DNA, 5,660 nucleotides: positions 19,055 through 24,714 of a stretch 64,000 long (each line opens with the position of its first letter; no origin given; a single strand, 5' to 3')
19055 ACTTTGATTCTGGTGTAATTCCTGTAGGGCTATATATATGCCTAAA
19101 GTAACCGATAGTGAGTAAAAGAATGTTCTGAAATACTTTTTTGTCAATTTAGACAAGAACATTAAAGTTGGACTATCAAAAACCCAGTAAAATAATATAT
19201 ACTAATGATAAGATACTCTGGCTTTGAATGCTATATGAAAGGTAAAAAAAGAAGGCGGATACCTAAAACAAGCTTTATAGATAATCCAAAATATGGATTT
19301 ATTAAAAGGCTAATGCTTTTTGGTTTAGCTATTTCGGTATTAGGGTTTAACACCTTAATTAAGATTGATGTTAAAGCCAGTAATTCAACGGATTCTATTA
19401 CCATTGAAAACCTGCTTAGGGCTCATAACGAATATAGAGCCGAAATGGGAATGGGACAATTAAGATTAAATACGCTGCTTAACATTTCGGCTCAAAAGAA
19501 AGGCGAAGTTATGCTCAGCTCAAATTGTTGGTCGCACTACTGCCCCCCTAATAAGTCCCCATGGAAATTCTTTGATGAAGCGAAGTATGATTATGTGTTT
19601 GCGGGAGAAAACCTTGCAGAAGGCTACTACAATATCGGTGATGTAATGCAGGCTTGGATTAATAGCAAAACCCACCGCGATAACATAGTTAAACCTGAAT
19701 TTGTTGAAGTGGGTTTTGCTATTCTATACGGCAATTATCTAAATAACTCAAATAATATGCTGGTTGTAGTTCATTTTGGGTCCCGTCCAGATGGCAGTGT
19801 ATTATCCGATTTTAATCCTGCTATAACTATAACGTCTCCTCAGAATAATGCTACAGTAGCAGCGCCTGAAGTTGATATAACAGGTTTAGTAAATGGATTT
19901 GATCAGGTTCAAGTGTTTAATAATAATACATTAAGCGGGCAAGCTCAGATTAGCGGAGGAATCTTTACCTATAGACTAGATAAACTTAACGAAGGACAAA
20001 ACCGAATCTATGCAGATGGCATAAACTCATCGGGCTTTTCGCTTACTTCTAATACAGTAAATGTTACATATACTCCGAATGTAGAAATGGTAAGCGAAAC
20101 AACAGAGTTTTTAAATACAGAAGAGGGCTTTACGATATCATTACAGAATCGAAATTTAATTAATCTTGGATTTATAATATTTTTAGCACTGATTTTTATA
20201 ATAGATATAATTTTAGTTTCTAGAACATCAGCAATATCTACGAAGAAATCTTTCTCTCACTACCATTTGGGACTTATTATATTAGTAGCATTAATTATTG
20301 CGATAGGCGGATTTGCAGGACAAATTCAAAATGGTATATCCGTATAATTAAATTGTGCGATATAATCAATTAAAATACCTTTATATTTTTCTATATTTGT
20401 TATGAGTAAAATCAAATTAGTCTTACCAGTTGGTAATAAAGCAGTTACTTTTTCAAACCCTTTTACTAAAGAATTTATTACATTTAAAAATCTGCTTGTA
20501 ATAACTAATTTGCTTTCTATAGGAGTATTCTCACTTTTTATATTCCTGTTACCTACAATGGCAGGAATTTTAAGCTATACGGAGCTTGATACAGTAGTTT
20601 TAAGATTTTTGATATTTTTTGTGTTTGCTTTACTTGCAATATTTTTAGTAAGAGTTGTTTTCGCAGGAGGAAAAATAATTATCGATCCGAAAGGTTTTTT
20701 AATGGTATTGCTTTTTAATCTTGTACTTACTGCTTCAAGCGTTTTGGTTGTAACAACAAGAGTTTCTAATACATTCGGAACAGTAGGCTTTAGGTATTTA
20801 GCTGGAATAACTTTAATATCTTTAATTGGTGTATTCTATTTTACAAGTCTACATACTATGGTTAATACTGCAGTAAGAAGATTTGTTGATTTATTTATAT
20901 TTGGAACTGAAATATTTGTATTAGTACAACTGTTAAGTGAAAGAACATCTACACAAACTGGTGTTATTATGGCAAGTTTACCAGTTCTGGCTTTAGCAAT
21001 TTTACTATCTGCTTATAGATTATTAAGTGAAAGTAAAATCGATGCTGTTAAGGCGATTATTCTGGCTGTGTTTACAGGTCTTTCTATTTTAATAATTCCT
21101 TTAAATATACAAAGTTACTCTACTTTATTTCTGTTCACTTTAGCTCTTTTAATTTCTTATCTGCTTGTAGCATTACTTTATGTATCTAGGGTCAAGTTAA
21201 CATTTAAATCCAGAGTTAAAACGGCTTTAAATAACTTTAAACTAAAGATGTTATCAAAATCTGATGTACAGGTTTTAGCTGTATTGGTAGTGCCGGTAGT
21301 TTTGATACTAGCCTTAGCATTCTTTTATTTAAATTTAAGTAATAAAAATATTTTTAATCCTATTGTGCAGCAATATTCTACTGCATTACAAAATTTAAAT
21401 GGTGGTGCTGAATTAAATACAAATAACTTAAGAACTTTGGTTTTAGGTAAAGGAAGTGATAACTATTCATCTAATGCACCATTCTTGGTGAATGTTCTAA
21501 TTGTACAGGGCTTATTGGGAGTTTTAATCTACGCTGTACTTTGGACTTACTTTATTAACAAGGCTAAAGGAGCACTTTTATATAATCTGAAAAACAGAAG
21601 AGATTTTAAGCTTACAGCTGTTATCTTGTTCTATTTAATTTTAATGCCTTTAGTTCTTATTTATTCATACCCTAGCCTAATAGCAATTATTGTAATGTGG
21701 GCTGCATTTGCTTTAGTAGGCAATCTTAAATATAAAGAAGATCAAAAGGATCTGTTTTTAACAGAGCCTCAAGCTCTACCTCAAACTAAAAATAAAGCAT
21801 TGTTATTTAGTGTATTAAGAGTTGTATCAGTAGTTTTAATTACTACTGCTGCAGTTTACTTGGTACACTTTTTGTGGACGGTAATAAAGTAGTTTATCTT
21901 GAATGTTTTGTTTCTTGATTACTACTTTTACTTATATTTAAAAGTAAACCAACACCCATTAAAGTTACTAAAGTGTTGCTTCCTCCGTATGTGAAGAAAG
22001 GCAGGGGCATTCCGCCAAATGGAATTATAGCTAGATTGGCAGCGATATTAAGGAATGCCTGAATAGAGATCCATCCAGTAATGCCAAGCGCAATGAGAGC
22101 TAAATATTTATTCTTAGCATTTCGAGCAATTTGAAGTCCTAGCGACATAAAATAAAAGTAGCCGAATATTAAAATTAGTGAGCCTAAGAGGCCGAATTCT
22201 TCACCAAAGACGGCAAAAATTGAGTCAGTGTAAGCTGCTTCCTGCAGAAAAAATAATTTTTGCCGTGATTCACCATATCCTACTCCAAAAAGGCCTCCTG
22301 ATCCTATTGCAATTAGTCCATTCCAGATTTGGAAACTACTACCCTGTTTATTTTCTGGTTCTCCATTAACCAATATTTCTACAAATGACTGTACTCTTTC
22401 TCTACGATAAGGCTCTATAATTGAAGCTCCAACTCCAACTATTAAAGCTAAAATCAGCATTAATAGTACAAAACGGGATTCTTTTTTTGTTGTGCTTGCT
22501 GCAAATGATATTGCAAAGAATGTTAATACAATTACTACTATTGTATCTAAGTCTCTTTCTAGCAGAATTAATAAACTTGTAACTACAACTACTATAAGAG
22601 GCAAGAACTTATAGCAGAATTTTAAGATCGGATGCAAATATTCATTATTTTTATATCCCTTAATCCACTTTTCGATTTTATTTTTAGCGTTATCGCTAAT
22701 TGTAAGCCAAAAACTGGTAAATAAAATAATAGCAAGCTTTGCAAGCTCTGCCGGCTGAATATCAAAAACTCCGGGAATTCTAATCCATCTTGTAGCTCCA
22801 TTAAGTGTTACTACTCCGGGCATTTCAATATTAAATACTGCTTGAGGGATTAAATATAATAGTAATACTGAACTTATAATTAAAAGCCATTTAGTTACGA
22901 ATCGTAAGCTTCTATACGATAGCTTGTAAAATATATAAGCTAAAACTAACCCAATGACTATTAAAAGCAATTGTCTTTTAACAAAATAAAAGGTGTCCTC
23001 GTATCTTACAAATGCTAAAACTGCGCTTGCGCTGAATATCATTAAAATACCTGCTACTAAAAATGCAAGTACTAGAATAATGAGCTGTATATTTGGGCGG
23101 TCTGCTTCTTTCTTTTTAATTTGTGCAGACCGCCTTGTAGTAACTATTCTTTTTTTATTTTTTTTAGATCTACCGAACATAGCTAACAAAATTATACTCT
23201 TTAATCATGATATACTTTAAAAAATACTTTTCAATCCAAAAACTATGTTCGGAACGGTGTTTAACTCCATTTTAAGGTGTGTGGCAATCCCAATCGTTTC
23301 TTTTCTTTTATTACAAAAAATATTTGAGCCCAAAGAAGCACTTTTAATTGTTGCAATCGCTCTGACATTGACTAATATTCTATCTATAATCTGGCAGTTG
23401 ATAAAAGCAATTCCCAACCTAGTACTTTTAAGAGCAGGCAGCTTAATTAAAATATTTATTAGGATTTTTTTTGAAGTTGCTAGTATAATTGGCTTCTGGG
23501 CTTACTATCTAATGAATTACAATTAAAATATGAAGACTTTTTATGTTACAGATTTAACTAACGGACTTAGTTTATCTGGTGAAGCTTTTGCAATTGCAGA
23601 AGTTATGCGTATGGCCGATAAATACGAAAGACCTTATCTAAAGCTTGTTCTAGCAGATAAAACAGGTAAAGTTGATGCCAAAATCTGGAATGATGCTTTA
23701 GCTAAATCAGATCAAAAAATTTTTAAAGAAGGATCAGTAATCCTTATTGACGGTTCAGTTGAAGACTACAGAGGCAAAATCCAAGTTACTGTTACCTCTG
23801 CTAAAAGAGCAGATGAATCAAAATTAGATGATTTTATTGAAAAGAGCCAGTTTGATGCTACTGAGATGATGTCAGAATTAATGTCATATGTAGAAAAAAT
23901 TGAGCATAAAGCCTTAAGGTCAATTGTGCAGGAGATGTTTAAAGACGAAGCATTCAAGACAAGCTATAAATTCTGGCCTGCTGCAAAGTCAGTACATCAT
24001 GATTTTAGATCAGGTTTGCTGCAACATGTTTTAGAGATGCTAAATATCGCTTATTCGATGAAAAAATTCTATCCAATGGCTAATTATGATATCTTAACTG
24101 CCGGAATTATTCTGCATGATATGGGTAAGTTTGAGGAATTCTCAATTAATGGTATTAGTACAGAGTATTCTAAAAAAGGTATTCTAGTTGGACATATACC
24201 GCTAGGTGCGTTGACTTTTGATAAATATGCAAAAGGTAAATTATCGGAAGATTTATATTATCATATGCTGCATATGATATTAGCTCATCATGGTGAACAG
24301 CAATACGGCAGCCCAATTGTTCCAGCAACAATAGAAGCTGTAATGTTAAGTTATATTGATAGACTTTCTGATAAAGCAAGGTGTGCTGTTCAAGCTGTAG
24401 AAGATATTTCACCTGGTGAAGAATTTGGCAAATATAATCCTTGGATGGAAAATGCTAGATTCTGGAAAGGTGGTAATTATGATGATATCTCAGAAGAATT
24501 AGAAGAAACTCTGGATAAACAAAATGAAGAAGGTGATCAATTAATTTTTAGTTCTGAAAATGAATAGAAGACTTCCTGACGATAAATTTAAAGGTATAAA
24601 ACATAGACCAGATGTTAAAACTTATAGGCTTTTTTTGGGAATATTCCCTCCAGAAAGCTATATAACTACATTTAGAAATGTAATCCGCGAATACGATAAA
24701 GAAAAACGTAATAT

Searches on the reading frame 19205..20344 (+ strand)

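Call 23: search_protein_families(library=pfam, proteins=[window:19205-20344:+], max_evalue=0.001)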
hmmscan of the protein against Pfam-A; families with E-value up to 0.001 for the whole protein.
window:19205-20344:+ (380 aa): 3 families
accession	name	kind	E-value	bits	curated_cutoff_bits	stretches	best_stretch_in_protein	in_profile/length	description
PF00188.32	CAP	-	3.3e-15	57.4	21.1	1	71-185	1-111/117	Cysteine-rich secretory protein family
PF09136.16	Glucodextran_B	-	2.7e-06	27.7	27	1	205-282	1-75/83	Glucodextranase, domain B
PF17957.7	Big_7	-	8.4e-05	23.6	24.1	1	205-270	1-70/70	Bacterial Ig domain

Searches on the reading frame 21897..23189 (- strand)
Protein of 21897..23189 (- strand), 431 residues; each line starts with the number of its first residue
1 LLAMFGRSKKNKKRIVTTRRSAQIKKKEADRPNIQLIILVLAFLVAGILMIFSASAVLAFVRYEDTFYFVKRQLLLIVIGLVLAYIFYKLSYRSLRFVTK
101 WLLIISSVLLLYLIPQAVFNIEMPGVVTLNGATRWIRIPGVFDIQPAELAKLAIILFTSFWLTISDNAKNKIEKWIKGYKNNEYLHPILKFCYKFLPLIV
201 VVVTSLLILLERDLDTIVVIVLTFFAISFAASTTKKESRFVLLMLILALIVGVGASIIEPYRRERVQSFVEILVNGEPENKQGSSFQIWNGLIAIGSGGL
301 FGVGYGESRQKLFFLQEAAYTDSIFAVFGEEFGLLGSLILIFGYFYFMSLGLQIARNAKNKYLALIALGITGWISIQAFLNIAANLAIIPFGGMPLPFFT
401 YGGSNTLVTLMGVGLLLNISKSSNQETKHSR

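Call 23: search_protein_families(library=pfam, proteins=[window:21897-23189:-], max_evalue=0.001)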
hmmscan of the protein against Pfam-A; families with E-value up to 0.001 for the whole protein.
window:21897-23189:- (431 aa): 1 family
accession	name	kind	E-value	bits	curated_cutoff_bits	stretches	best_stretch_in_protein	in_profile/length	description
PF01098.24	FTSW_RODA_SPOVE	-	6.3e-79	266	26.4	1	36-424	3-355/356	Cell cycle protein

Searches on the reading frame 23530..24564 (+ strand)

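Call 23: search_protein_families(library=pfam, proteins=[window:23530-24564:+], max_evalue=0.001)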
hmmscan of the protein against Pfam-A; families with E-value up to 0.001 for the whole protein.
window:23530-24564:+ (345 aa): 2 families
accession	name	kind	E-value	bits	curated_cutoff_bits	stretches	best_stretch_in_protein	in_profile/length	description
PF01336.31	tRNA_anti-codon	-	1.2e-08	35.2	27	1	24-91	6-72/75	OB-fold nucleic acid binding domain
PF01966.28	HD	-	1.4e-07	32.2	22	1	164-280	2-114/116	HD domain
